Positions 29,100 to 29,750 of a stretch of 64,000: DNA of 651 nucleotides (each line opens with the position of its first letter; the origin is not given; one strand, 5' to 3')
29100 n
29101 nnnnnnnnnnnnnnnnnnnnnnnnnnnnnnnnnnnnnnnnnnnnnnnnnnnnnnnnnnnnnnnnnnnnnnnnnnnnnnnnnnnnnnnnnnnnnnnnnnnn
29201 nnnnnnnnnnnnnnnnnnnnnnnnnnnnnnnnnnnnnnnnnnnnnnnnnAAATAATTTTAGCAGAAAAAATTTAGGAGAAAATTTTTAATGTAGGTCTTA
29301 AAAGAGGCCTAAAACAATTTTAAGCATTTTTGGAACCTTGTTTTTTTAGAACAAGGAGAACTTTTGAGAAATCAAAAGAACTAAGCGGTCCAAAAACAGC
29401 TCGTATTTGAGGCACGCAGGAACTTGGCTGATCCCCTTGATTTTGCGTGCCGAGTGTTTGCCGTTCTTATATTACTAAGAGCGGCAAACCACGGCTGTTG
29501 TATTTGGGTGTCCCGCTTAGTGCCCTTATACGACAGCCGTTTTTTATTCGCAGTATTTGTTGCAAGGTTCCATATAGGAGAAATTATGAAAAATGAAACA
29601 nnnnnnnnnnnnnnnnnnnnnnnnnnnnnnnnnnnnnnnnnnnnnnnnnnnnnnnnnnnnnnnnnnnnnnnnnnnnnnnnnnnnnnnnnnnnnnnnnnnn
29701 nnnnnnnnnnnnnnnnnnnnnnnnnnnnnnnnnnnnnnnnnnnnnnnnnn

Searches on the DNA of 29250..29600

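Call 68: search_rna_families(source=window, start=29250, end=29600, threshold=evalue, max_evalue=1)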
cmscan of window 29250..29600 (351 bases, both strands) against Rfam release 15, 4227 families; matches with E-value up to 1: 3.
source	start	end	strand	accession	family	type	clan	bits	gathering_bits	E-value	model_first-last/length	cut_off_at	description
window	29314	29411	+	RF03583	MIR781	Gene; miRNA;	-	19.2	88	0.51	1-94/94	no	MIR781 microRNA precursor family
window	29273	29331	-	RF01844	SmY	Gene; snRNA; splicing;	-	18.2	39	0.095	1-80/80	no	SmY spliceosomal RNA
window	29272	29358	+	RF01844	SmY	Gene; snRNA; splicing;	-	18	39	0.1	1-80/80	no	SmY spliceosomal RNA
